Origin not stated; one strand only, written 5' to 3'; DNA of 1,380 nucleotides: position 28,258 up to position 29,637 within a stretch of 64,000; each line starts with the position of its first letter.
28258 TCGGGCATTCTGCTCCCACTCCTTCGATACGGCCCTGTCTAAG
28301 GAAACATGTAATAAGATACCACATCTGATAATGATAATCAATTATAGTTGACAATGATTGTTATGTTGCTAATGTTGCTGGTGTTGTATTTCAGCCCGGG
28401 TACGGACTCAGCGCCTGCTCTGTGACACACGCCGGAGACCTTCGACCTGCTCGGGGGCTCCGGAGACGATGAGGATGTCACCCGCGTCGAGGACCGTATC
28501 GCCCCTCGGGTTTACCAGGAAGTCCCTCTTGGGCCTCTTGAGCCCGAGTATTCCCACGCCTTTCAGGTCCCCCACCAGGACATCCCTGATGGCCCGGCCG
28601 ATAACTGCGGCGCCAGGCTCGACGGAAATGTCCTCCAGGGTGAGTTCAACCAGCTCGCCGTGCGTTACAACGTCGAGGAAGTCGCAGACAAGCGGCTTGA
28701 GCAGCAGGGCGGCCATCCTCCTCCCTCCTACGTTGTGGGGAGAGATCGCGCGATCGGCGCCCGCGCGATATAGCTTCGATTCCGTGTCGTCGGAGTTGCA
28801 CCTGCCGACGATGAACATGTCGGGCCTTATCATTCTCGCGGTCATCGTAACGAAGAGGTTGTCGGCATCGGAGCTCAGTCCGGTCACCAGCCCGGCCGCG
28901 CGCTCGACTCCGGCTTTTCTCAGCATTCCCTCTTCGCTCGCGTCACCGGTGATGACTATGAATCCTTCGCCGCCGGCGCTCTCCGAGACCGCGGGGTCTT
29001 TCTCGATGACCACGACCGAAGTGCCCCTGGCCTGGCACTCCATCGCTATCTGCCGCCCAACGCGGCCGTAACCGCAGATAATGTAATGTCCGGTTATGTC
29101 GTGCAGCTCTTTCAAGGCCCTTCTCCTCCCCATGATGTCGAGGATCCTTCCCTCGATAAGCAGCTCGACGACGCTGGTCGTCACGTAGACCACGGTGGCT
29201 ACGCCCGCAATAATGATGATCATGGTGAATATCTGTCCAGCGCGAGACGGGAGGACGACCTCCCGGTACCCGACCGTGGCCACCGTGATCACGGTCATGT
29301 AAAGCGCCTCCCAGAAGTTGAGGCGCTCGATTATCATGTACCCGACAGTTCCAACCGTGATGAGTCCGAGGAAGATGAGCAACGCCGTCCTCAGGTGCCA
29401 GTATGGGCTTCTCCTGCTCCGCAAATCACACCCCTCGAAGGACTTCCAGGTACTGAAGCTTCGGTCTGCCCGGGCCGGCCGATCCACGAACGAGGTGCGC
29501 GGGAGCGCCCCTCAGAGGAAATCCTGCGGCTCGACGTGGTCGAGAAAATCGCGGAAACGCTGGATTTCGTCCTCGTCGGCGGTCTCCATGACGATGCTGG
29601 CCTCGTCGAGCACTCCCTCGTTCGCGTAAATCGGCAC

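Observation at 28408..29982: Bifunctional nuclease (DUF151) co-transcribed with an RCK-gated 2-TM channel whose selectivity filter is TVGYRE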

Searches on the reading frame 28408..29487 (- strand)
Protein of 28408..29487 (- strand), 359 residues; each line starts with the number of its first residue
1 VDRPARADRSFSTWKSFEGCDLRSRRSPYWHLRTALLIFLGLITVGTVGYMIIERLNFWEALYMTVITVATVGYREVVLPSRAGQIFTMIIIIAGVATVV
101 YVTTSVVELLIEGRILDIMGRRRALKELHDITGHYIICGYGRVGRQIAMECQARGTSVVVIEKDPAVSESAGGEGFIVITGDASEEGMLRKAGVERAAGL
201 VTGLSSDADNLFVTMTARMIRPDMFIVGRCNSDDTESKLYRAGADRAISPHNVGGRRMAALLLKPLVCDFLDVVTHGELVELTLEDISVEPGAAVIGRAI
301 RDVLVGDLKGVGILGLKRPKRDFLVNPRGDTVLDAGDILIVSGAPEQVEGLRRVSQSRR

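Call 3: search_protein_families(library=pfam, proteins=[window:28408-29487:-], max_evalue=0.01)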
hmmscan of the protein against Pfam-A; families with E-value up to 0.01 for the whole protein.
window:28408-29487:- (359 aa): 5 families
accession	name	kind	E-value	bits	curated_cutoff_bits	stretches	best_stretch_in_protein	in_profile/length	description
PF02254.24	TrkA_N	-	3.8e-32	111.5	23.8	1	135-250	1-116/116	TrkA-N domain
PF07885.22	Ion_trans_2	-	3.4e-13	49.7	22.5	1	38-111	2-78/79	Ion channel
PF02080.26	TrkA_C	-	2e-11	44.1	27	1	286-353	3-68/71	TrkA-C domain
PF00670.27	AdoHcyase_NAD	-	5.8e-05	23.7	27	1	135-180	26-71/162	S-adenosyl-L-homocysteine hydrolase, NAD binding domain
PF01266.30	DAO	-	0.00066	19.7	27.9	1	135-186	2-56/353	FAD dependent oxidoreductase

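Call 4: search_protein_families(library=ncbifam, proteins=[window:28408-29487:-], max_evalue=0.01)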
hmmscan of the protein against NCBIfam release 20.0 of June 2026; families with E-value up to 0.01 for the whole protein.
window:28408-29487:- (359 aa): 21 families
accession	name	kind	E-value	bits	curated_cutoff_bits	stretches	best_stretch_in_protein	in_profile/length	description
NF007828.0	PRK10537.1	equivalog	4.1e-28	98.5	425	1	57-262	178-378/403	voltage-gated potassium channel protein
NF007039.0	PRK09496.3-2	equivalog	8.7e-19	67.6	293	1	136-354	4-219/446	Trk system potassium transporter TrkA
NF007034.0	PRK09496.2-1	subfamily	2.6e-14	53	344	1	136-349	4-212/445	Trk system potassium transporter TrkA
NF007041.0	PRK09496.3-4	equivalog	7.9e-13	47.9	386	1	110-355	197-443/450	Trk system potassium transporter TrkA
NF007031.0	PRK09496.1-2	equivalog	3.7e-12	46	289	1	132-351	233-447/458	Trk system potassium transporter TrkA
NF007036.0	PRK09496.2-3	subfamily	4.8e-12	45.4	407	2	136-355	4-223/448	Trk system potassium transporter TrkA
NF007950.1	PRK10669.1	equivalog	7.6e-12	44.9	700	1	129-251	414-536/547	YbaL family putative K(+) efflux transporter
NF002924.0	PRK03562.1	equivalog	1.7e-11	43.3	752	1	88-243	362-513/623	glutathione-regulated potassium-efflux system protein KefC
NF007038.0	PRK09496.2-6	equivalog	8.1e-11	41.3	374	1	136-355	4-221/445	Trk system potassium transporter TrkA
NF007043.0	PRK09496.3-6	equivalog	8.3e-09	34.7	384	1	135-349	234-438/445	Trk system potassium transporter TrkA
NF002973.0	PRK03659.1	equivalog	2e-08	33.3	804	1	114-243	382-511/602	glutathione-regulated potassium-efflux system protein KefB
NF007032.0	PRK09496.1-4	equivalog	5.4e-08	32.2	309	1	136-348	4-217/457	Trk system potassium transporter TrkA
TIGR00936.1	ahcY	equivalog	7e-07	28.4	497.6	1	135-184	208-258/416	adenosylhomocysteinase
NF007037.0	PRK09496.2-4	equivalog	1.2e-06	27.7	445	1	104-342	211-440/454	Trk system potassium transporter TrkA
NF004005.0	PRK05476.2-3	equivalog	1.6e-05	23.9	275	1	135-180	211-256/418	adenosylhomocysteinase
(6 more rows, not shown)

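Call 5: find_homologous_proteins(query=window:28408-29487:-, max_evalue=1e-10)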
Query window:28408-29487:- (359 aa): 5120 proteins with E <= 1e-10 among 8000 candidates; the best 120 are listed.
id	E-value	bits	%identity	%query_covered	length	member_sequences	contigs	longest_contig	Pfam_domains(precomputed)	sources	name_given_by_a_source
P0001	6.3e-204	695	93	94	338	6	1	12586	PF02080.27,PF02254.25,PF07885.23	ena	-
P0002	3.1e-202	689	91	94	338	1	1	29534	PF02080.27,PF02254.25,PF00670.28,PF07885.23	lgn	-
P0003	3.3e-202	689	92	94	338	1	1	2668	PF02080.27,PF02254.25,PF00670.28,PF07885.23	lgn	-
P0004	2.6e-196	670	89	94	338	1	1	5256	PF02080.27,PF02254.25,PF07885.23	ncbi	ncbi:MAG: potassium channel family protein [Candidatus Geothermincolia bacterium]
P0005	7.8e-194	662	88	94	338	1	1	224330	PF02080.27,PF02254.25,PF00670.28,PF07885.23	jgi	jgi:voltage-gated potassium channel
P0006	6.8e-193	658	88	94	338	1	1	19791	PF02080.27,PF02254.25,PF00670.28,PF07885.23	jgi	jgi:voltage-gated potassium channel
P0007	1.2e-191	654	86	94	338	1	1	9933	PF02080.27,PF02254.25,PF07885.23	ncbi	-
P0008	4.1e-189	646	86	94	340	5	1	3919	PF02080.27,PF02254.25,PF00670.28,PF07885.23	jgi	jgi:voltage-gated potassium channel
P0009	6.7e-188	642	85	94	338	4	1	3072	PF02080.27,PF02254.25,PF07885.23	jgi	-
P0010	6.9e-188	642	83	94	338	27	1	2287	PF02080.27,PF02254.25,PF00670.28,PF07885.23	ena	-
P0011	3.6e-187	640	84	94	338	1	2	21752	PF02080.27,PF02254.25,PF00670.28,PF07885.23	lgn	-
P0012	7.2e-187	639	90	91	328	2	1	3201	PF02080.27,PF02254.25,PF07885.23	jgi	jgi:voltage-gated potassium channel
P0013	4.8e-186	636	84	94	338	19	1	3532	PF02080.27,PF02254.25,PF00670.28,PF07885.23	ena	-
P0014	1.7e-185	634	83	94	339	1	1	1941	PF02080.27,PF02254.25,PF07885.23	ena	-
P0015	1.8e-184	631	84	94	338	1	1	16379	PF02080.27,PF02254.25,PF07885.23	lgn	-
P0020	7.1e-181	619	82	94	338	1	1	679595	PF02080.27,PF02254.25,PF07885.23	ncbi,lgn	-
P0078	1.5e-142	493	66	94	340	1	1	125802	PF02080.27,PF02254.25,PF07885.23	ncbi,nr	ncbi:MAG: potassium channel protein [Actinobacteria bacterium]|nr:potassium channel protein [Actinom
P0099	1.8e-90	322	47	91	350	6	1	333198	PF02080.27,PF02254.25,PF00670.28,PF07885.23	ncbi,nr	ncbi:MAG: potassium channel protein [Actinomycetota bacterium]|nr:potassium channel protein [Actinom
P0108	9.0e-88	313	44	92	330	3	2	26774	PF02080.27,PF02254.25,PF07885.23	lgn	-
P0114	4.4e-85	304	43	91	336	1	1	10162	PF02080.27,PF02254.25,PF07885.23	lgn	-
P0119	2.1e-84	302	45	89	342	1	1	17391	PF02080.27,PF02254.25,PF07885.23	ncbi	-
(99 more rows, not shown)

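Call 6: search_solved_structures(query=window:28408-29487:-, show_alignments=3)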
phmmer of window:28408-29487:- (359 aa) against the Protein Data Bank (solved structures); distinct sequences matched with E-value up to 0.001: 96 (the best 60 are shown).
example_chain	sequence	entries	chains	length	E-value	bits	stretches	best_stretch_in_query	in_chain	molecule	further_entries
4gx5_A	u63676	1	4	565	1.9e-34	122.6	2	136-349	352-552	TrkA domain protein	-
4gx0_A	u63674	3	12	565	4.8e-34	121.2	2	136-349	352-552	TrkA domain protein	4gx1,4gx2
8djb_A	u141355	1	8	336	9.9e-33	116.9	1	35-353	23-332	Calcium-gated potassium channel MthK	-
9z2m_A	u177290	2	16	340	1.2e-32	116.6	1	35-353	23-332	Calcium-gated potassium channel MthK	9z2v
1lnq_A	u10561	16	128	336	1.3e-32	116.5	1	35-353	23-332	POTASSIUM CHANNEL RELATED PROTEIN | Calcium-gated potassium channel MthK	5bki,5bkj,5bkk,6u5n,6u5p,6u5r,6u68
28no_A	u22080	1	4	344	1.3e-32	116.5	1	35-353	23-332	Calcium-gated potassium channel MthK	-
8fz7_A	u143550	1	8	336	1.4e-32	116.4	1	35-353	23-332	Calcium-gated potassium channel MthK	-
6oly_A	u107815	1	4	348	5.2e-32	114.5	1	35-353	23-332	Calcium-gated potassium channel MthK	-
3rbz_A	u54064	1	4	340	6.4e-32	114.2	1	35-353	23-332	Calcium-gated potassium channel mthK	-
4gvl_A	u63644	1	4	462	6.1e-28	101.2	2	136-349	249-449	TrkA domain protein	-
3rbx_A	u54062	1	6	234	4.6e-19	72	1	133-353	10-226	Calcium-gated potassium channel mthK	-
2fy8_A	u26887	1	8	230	4.8e-19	71.9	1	133-353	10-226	Calcium-gated potassium channel mthK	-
4l75_A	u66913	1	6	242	5.2e-19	71.8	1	133-353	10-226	Calcium-gated potassium channel MthK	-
2aef_A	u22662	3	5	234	7.5e-19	71.3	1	133-353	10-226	Calcium-gated potassium channel mthK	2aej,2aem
4l76_A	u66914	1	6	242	7.6e-19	71.2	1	133-353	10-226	Calcium-gated potassium channel MthK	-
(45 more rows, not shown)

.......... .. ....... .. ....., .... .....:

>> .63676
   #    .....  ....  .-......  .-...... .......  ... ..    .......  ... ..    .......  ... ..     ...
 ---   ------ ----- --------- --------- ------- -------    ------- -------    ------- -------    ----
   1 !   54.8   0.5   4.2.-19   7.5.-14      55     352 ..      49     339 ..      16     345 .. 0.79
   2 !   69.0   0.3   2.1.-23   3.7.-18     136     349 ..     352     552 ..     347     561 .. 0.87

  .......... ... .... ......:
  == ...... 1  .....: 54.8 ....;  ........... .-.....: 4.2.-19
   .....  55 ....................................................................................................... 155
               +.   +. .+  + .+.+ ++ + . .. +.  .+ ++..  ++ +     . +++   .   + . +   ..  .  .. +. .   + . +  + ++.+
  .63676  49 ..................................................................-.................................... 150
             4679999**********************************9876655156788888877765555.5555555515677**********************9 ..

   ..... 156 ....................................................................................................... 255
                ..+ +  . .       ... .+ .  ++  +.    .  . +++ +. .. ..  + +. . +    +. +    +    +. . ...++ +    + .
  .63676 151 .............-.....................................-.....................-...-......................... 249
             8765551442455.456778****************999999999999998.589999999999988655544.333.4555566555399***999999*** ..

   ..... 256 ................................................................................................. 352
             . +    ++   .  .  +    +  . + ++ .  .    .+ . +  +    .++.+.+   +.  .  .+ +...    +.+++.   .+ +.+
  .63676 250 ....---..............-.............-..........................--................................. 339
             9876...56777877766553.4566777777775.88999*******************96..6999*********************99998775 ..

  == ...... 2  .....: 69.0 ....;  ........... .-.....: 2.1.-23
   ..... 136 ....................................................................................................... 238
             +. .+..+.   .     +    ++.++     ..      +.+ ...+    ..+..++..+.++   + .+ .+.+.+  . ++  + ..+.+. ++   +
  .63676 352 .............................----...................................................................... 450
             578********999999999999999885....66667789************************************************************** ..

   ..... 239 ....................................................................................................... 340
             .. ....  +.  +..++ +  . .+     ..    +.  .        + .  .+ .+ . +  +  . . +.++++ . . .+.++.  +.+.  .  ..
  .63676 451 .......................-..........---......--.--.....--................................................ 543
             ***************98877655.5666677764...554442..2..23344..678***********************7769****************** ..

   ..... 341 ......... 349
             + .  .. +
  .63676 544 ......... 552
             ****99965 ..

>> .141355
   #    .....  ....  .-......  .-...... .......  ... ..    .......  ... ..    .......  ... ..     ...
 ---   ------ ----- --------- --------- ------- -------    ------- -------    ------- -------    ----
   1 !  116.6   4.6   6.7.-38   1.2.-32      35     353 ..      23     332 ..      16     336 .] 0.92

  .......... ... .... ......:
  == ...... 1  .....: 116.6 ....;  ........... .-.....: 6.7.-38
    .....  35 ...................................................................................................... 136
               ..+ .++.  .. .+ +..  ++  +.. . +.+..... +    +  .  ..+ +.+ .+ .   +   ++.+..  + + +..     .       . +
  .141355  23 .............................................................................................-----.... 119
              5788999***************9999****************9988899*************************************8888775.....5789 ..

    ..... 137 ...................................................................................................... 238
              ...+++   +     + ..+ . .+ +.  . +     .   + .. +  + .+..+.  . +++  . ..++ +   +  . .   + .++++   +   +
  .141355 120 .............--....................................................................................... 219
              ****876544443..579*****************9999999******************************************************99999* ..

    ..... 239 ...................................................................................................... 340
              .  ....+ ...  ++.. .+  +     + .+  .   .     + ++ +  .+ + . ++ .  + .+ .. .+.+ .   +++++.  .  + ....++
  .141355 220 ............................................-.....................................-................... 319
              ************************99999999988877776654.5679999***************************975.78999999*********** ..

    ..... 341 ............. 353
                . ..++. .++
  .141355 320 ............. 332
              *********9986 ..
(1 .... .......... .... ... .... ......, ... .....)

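Call 10: find_encoding_contigs(protein=P0020, flank=6000, max_places=2)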
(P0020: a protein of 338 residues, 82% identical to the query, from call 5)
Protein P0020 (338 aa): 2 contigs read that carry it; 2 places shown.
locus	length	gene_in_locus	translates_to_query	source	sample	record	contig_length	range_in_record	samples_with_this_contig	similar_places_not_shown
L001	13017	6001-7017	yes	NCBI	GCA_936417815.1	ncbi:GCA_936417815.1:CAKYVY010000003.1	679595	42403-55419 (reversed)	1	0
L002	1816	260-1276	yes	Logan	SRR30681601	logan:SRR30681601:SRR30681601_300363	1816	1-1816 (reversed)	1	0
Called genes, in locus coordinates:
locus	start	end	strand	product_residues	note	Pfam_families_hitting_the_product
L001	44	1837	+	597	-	PF05239:PRC (faint), PF03448:MgtE_N, PF00571:CBS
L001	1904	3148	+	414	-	PF01566:Nramp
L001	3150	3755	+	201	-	PF05239:PRC (faint)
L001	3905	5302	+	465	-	PF00768:Peptidase_S11, PF13354:Beta-lactamase2 (faint)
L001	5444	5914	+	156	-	PF02577:BFN_dom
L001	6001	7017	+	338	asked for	PF07885:Ion_trans_2, PF02254:TrkA_N, PF02080:TrkA_C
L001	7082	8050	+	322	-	PF03330:DPBB_1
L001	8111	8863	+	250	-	PF00753:Lactamase_B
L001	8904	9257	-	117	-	-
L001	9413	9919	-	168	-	-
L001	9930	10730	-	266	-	PF00809:Pterin_bind, PF03599:CdhD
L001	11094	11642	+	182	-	PF01037:AsnC_trans_reg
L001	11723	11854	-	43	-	-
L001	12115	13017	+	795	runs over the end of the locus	PF12704:MacB_PCD, PF02687:FtsX, PF12704:MacB_PCD, PF02687:FtsX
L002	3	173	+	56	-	?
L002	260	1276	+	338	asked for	PF07885:Ion_trans_2, PF02254:TrkA_N, PF02080:TrkA_C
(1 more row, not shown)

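Call 11: find_encoding_contigs(protein=P0078, flank=6000, max_places=2)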
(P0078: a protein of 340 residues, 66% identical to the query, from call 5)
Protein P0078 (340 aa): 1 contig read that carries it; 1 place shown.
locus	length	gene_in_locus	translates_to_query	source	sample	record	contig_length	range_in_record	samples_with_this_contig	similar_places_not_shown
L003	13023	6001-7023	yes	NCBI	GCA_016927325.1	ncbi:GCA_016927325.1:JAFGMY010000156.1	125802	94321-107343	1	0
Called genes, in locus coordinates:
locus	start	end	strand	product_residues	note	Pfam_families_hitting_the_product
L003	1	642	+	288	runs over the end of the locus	PF13411:MerR_1, PF00376:MerR, PF13591:MerR_2 (faint), PF28507:Rv1828_C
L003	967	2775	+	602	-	PF05239:PRC (faint), PF03448:MgtE_N, PF00571:CBS, PF01769:MgtE (weak)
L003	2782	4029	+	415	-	PF01566:Nramp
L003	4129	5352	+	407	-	PF00768:Peptidase_S11, PF13354:Beta-lactamase2 (weak), PF07943:PBP5_C (weak)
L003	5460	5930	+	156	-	PF02577:BFN_dom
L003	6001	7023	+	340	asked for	PF07885:Ion_trans_2, PF02254:TrkA_N, PF02080:TrkA_C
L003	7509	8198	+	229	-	PF03330:DPBB_1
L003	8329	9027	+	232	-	PF00753:Lactamase_B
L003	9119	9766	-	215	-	PF13240:Zn_Ribbon_1 (weak), PF13248:Zn_ribbon_3 (faint), PF24460:DUF7575 (weak)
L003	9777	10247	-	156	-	-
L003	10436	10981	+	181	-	PF01037:AsnC_trans_reg, PF22482:AsnC_trans_reg_3 (faint)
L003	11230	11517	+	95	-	PF20594:DUF6794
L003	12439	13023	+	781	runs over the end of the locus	PF12704:MacB_PCD, PF02687:FtsX, PF12704:MacB_PCD, PF02687:FtsX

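Call 12: find_encoding_contigs(protein=P0099, flank=6000, max_places=2)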
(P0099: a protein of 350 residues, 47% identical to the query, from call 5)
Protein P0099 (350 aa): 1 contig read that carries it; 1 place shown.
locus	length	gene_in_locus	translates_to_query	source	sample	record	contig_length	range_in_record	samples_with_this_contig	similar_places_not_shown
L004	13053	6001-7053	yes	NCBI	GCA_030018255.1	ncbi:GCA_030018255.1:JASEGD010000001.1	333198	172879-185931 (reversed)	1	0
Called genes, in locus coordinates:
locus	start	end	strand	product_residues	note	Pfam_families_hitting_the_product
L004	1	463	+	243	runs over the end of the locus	PF00376:MerR, PF13411:MerR_1, PF13591:MerR_2 (faint), PF28507:Rv1828_C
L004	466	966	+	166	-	PF01927:Mut7-C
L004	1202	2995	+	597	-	PF03448:MgtE_N, PF00571:CBS, PF01769:MgtE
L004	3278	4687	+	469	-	PF00768:Peptidase_S11, PF13354:Beta-lactamase2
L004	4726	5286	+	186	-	PF00156:Pribosyltran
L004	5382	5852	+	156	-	PF02577:BFN_dom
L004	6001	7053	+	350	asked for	PF07885:Ion_trans_2, PF00670:AdoHcyase_NAD (weak), PF02254:TrkA_N, PF02080:TrkA_C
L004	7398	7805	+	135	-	-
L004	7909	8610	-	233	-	PF12840:HTH_20, PF01022:HTH_5 (weak), PF12802:MarR_2 (faint)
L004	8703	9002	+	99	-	-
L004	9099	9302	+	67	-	PF08984:DUF1858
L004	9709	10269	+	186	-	PF10502:Peptidase_S26, PF00717:Peptidase_S24 (weak)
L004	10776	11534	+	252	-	PF03009:GDPD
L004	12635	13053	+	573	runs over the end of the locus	PF00501:AMP-binding, PF13193:AMP-binding_C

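Call 13: find_encoding_contigs(protein=P0114, flank=6000, max_places=2)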
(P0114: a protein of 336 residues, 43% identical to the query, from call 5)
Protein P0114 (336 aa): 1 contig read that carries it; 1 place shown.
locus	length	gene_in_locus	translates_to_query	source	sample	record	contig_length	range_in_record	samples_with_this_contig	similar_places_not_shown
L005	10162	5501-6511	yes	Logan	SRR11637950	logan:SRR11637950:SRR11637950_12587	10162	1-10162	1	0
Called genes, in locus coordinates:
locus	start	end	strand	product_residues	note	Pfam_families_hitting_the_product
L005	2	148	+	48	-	?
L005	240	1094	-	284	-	PF00140:Sigma70_r1_2, PF04542:Sigma70_r2, PF04539:Sigma70_r3, PF04545:Sigma70_r4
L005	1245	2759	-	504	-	PF00089:Trypsin, PF13365:Trypsin_2, PF00595:PDZ, PF13180:PDZ_2, PF17820:PDZ_6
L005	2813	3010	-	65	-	-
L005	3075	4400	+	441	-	PF00089:Trypsin, PF13365:Trypsin_2, PF00595:PDZ (faint), PF13180:PDZ_2, PF17820:PDZ_6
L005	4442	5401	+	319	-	-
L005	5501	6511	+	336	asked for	PF07885:Ion_trans_2, PF02254:TrkA_N, PF02080:TrkA_C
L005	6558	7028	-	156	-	-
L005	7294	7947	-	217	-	PF00106:adh_short, PF13561:adh_short_C2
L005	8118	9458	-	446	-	PF01663:Phosphodiest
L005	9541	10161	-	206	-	PF01583:APS_kinase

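Call 14: find_encoding_contigs(protein=P0108, flank=6000, max_places=2)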
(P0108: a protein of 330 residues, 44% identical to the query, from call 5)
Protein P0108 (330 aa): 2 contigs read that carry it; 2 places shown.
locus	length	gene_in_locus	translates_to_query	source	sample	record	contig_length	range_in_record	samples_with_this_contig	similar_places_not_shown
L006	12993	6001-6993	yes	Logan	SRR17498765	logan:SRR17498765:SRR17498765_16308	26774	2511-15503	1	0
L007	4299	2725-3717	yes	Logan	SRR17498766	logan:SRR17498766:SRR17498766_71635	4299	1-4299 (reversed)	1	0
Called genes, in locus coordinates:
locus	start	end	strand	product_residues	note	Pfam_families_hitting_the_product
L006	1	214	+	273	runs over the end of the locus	PF02811:PHP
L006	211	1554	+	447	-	PF00919:UPF0004, PF04055:Radical_SAM, PF01938:TRAM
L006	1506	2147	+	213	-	PF00156:Pribosyltran, PF14681:UPRTase (weak)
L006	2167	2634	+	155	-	PF02577:BFN_dom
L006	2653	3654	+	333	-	PF06050:HGD-D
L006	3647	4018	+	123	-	PF01242:PTPS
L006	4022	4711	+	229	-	PF06508:QueC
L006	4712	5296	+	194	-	PF04017:DUF366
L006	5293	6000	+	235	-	PF13353:Fer4_12, PF04055:Radical_SAM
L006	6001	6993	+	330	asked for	PF07885:Ion_trans_2, PF02254:TrkA_N, PF02080:TrkA_C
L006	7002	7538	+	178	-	PF07998:Peptidase_M54, PF00413:Peptidase_M10 (weak)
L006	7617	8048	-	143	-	PF00692:dUTPase, PF22769:DCD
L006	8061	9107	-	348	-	PF13185:GAF_2 (faint), PF13492:GAF_3 (weak), PF01590:GAF (faint), PF00990:GGDEF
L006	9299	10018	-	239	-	PF13353:Fer4_12, PF04055:Radical_SAM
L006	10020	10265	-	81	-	PF13098:Thioredoxin_2 (faint), PF13192:Thioredoxin_3 (weak)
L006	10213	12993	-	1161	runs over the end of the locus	PF13597:NRDD, PF14528:LAGLIDADG_3 (faint), PF13597:NRDD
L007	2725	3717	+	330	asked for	PF07885:Ion_trans_2, PF02254:TrkA_N, PF02080:TrkA_C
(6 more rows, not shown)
